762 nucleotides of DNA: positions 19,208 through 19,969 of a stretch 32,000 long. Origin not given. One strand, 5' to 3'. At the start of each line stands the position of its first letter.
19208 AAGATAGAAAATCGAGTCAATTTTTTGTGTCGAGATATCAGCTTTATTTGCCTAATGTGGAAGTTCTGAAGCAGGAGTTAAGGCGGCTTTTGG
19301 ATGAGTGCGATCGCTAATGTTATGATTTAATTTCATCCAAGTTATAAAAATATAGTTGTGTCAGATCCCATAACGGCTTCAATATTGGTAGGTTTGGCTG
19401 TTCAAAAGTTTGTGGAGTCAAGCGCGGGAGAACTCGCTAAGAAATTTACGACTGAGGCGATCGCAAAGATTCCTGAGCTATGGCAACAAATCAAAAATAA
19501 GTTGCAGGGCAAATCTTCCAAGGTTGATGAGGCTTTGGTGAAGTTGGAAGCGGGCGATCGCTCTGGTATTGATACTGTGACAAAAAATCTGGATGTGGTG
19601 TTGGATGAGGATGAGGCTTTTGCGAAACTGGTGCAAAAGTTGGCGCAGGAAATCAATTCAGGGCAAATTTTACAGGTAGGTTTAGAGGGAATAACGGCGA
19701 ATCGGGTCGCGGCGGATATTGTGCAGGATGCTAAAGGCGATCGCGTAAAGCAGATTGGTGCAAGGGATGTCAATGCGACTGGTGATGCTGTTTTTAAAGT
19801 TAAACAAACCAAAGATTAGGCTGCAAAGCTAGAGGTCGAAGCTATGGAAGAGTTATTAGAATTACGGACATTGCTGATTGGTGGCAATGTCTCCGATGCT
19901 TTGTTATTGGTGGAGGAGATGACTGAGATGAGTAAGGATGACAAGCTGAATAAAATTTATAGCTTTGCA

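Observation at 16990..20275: Tandem, differentially decaying triplication of the effector/DUF29-like module upstream of the single NLR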

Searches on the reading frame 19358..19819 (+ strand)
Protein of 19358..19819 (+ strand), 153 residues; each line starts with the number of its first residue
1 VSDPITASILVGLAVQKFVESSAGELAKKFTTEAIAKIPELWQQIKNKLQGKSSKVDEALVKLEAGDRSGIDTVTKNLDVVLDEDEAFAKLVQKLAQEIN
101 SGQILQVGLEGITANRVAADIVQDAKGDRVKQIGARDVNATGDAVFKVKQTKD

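Call 5: search_protein_families(library=pfam, proteins=[window:19358-19819:+], max_evalue=0.01)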
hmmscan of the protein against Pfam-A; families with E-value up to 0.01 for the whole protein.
window:19358-19819:+ (153 aa): 1 family
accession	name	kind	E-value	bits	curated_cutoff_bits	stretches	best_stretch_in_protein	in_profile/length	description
PF10466.14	Inhibitor_I34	-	0.0011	20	25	1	37-73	7-43/69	Saccharopepsin inhibitor I34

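Call 8: find_encoding_contigs(protein=window:19358-19819:+, flank=10000, max_places=10)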
Protein window:19358-19819:+ (153 aa): no gene with exactly this product is on record in the collection.

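Call 15: search_protein_families(library=ncbifam, proteins=[window:19358-19819:+], max_evalue=0.1)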
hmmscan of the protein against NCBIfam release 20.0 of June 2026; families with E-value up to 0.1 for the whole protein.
window:19358-19819:+ (153 aa): 1 family
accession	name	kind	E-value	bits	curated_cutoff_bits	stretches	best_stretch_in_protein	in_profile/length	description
NF010079.0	PRK13564.1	equivalog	0.01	14.7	471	1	41-107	201-265/521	anthranilate synthase component 1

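Call 16: search_protein_families(library=padloc, proteins=[window:19358-19819:+], max_evalue=0.1)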
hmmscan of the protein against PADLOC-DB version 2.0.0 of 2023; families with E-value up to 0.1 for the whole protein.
window:19358-19819:+ (153 aa): 2 families
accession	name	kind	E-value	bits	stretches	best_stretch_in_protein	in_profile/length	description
PDLC00075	GajA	-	0.002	14.7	1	50-105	153-212/536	AAA ATPase domain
PDLC04074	SIR2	-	0.004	14.3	1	21-116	48-140/357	-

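Call 18: find_homologous_proteins(query=window:19358-19819:+, max_evalue=0.001)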
Query window:19358-19819:+ (153 aa): 196 proteins with E <= 0.001 among 293 candidates; the best 120 are listed.
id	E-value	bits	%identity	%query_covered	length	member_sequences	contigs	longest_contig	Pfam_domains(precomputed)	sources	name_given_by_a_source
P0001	1.1e-86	306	100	100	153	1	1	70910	-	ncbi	-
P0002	2.0e-78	279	88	100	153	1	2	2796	-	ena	-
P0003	1.2e-76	273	86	100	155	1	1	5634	-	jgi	jgi:hypothetical protein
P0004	2.1e-76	273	87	100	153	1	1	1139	-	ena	-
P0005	2.5e-76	272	88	100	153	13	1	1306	-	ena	-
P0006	2.9e-76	272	87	100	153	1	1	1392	-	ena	-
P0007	3.4e-75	269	86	100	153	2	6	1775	-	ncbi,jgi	jgi:hypothetical protein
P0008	4.7e-75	268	86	100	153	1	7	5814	-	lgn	-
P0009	5.4e-75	268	85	100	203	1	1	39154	-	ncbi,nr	ncbi:hypothetical protein APA_1141 [Pseudanabaena sp. lw0831]|nr:hypothetical protein APA_1141 [Pseu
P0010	1.2e-74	267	86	100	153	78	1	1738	-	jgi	jgi:hypothetical protein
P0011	1.6e-74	266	85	100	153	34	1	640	-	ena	-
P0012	1.8e-74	266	87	100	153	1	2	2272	-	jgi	jgi:hypothetical protein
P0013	2.6e-74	266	87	100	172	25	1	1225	-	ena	-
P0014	2.7e-74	266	87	98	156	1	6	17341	-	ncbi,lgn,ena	-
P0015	2.8e-73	262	86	100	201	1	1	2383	-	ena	-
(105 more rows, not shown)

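Call 20: find_encoding_contigs(protein=P0001, flank=10000, max_places=5)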
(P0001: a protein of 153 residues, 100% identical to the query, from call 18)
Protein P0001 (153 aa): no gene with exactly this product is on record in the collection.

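Call 22: find_related_loci(query=A1, collection=genome_contigs, flank=8000)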
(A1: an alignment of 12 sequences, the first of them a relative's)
Query A1 (153 aa) in genome_contigs; peptide patterns used: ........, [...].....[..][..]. (x = any residue, [..] = any of these).
166 stretches matched a pattern; 59 encode a relative of the query (tblastn E <= 1e-3); 59 distinct loci.
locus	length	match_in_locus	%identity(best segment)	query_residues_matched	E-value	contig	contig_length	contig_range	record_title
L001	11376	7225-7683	92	1-153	1e-89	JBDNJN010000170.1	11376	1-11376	MAG: Pseudanabaena sp. isolate metabat2.78.ELB k141_960195, whole genome shotgun sequence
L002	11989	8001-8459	89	1-153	4e-87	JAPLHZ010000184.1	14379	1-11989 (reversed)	MAG: Cyanobacteriota bacterium isolate LacPavin_0419_WC70S_MAG_46_55 LacPavin_0419_WC70S_scaffold_962879, whole genome s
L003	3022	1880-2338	87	1-153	4e-86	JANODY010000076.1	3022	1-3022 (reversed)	MAG: Cyanobacteria bacterium SOY_65_metabat_81 SOY_65_k141_57393, whole genome shotgun sequence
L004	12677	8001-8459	85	1-153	3e-84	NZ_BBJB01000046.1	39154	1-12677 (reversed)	Pseudanabaena sp. lw0831, whole genome shotgun sequence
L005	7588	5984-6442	84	1-153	3e-81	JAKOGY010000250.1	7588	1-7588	Dolichospermum sp. ST_sed8 NODE_250_length_7588_cov_2.635468, whole genome shotgun sequence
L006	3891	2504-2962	82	1-153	4e-79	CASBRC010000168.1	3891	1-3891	MAG: uncultured cyanobacterium isolate PMM_0003 genome assembly, contig: PMM_0003_000000000168, whole genome shotgun seq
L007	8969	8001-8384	83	26-153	2e-65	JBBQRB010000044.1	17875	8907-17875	MAG: Pseudanabaenales cyanobacterium isolate Co_metawrap_1630 Cmw_1630_k141_16832244_length_17875_cov_56.9716, whole gen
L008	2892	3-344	92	40-153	8e-65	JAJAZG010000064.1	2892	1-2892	MAG: Pseudanabaena sp. CAN_BIN31 c_000000021054, whole genome shotgun sequence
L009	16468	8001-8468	67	1-153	1e-62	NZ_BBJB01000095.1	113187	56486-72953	Pseudanabaena sp. lw0831, whole genome shotgun sequence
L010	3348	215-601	70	1-113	1e-51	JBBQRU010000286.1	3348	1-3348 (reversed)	MAG: Cyanophyceae cyanobacterium isolate Co_metawrap_1709 Cmw_1709_k141_1567850_length_3348_cov_8.5136, whole genome sho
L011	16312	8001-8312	81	1-104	1e-50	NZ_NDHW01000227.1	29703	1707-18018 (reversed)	Pseudanabaena sp. SR411 Contig_235, whole genome shotgun sequence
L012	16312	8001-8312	79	1-104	1e-49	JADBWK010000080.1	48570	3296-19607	MAG: Pseudanabaena sp. M085S1SP2A07QC M085S1_80, whole genome shotgun sequence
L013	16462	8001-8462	54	1-151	2e-46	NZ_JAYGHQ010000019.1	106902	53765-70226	Crocosphaera sp. XPORK-15E scaffold19_cov0, whole genome shotgun sequence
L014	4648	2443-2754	66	1-104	6e-39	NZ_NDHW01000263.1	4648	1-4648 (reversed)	Pseudanabaena sp. SR411 Contig_272, whole genome shotgun sequence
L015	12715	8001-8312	62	1-104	3e-38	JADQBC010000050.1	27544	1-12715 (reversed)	MAG: Gomphosphaeria aponina SAG 52.96 = DSM 107014 isolate JP213 k141_9387, whole genome shotgun sequence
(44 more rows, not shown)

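Call 44: search_protein_families(library=pfam, proteins=[L004:7851-8000:+], max_evalue=0.1)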
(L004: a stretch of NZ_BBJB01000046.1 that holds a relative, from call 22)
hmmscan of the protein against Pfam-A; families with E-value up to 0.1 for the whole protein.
L004:7851-8000:+ (50 aa): 0 families

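Call 55: search_solved_structures(query=A3, max_evalue=10, show_alignments=2)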
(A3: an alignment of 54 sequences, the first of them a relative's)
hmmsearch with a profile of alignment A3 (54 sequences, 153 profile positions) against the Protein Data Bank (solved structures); distinct sequences matched with E-value up to 10: 3.
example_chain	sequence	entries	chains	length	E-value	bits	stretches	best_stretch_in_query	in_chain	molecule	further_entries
6z05_A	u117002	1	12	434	0.21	15.1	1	45-89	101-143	DegQ family serine endoprotease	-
13iq_A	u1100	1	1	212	0.21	15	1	33-97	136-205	Chaperone protein DnaK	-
4qt4_A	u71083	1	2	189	0.79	13.2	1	70-92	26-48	Peptidyl-tRNA hydrolase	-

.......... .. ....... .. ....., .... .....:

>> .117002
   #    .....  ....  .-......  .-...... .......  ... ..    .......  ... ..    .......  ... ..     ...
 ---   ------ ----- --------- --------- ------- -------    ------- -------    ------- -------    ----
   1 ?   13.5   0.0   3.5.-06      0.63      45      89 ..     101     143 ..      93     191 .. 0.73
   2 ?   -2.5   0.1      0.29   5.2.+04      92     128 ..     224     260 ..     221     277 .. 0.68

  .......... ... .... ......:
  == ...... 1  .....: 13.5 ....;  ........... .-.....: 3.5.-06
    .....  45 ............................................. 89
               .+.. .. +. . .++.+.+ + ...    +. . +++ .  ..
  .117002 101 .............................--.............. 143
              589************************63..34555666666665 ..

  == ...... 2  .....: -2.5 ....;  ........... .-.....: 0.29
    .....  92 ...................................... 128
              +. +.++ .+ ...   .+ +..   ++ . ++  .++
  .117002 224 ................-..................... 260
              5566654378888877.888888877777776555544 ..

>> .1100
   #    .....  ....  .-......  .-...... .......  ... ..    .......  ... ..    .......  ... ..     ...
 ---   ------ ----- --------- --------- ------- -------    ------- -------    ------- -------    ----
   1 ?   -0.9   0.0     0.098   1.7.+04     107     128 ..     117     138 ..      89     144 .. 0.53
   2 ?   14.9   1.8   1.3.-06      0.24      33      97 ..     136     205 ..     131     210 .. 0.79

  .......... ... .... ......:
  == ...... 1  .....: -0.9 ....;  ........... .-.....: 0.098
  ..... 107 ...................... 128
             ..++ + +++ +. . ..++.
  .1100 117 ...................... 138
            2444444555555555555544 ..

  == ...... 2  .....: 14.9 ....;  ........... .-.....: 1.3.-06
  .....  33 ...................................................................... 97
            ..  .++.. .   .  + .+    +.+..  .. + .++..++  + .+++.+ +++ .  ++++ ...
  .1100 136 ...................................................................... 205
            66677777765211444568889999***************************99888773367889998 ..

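Call 63: predict_structure(alignment_id=A3)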
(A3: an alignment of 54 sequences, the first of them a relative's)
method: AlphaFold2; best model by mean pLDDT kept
length: 153 residues; sequences in the alignment: 54
mean_pLDDT: 71.1   pTM: 0.54
mean pLDDT of the five models: 71.1, 65.7, 63.1, 59.6, 58.7
residues with pLDDT >= 90: 0; 70-90: 89; 50-70: 59; < 50: 5
segments of 3 or more residues with pLDDT < 50: 1-3
pLDDT, mean of each block of 10 residues (from residue 1): 58 70 64 79 84 85 80 83 82 77 63 63 55 64 65 49
secondary structure, 60 per line:
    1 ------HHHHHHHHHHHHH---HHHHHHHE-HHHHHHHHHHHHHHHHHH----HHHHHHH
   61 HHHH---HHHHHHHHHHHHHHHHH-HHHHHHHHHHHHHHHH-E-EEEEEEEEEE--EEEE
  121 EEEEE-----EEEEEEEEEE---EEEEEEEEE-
elements in order: H7-19 H23-29 H32-49 H54-64 H68-84 H86-101 E105-114 E117-125 E131-140 E144-152

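Call 66: fold_search(model_id=the predicted structure, library=pdb)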
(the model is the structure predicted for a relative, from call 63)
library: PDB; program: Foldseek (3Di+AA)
matches with E <= 10: 158; with E <= 0.001: 0
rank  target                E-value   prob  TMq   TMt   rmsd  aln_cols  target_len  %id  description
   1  9div_C                9.4e-01  0.08  0.19  0.20  16.6       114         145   20  The crystal structure of de novo designed ChuA binding protein C8 (released 2025-05-21)
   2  9div_F                9.4e-01  0.08  0.18  0.21  16.2       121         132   21  The crystal structure of de novo designed ChuA binding protein C8 (released 2025-05-21)
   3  9div_G                1.4e+00  0.07  0.19  0.21  15.3       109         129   19  The crystal structure of de novo designed ChuA binding protein C8 (released 2025-05-21)
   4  9div_E                1.5e+00  0.06  0.19  0.21  16.7       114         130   20  The crystal structure of de novo designed ChuA binding protein C8 (released 2025-05-21)
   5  3v53_C                1.7e+00  0.06  0.20  0.26  10.7       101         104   19  Crystal structure of human RBM25 (released 2012-12-12)
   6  5b13_G                1.7e+00  0.06  0.17  0.15  14.0       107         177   21  Crystal structure of phycoerythrin (released 2016-10-05)
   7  9n0i_A                2.0e+00  0.12  0.24  0.28   9.9        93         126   18  Crystal structure of KABLE double mutant (Lys14Pro, Leu20Trp) (released 2025-08-20)
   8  4lm6_B                2.2e+00  0.04  0.18  0.16  13.8       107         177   20  Light harvesting complex PC612 from the cryptophyte Hemiselmis virescens M1635 (released 2014-06-18)
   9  7bqq_MODEL_1_A        2.4e+00  0.08  0.24  0.27   9.6       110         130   14  Solution NMR structure of fold-Z Gogy; de novo designed protein with an asymmetric all-alpha topology (released 2021-04-07)
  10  7ohy_b                2.5e+00  0.06  0.23  0.11  19.8       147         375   10  Nog1-TAP associated immature ribosomal particles from S. cerevisiae after rpL34 expression shut down, population B (released 2021-11-03)
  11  5aqd_M                2.5e+00  0.04  0.17  0.15  12.5       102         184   19  Crystal structure of Phormidium Phycoerythrin at pH 8.5 (released 2016-06-29)
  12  3zbh_A                2.9e+00  0.04  0.18  0.27  15.4        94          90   21  Geobacillus thermodenitrificans EsxA crystal form I (released 2012-11-21)
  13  9o61_B                3.0e+00  0.05  0.18  0.16  12.0        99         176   17  R-phycoerythrin (released 2025-08-06)
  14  9n0i_E                3.2e+00  0.09  0.24  0.27   9.9        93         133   18  Crystal structure of KABLE double mutant (Lys14Pro, Leu20Trp) (released 2025-08-20)
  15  2p7v_A                3.2e+00  0.06  0.23  0.23  11.2       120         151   12  Crystal structure of the Escherichia coli regulator of sigma 70, Rsd, in complex with sigma 70 domain 4 (released 2007-08-21)
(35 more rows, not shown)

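Call 80: search_protein_families(library=phrogs, proteins=[window:19358-19819:+], max_evalue=0.01)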
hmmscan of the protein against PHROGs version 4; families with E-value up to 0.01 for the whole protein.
window:19358-19819:+ (153 aa): 0 families
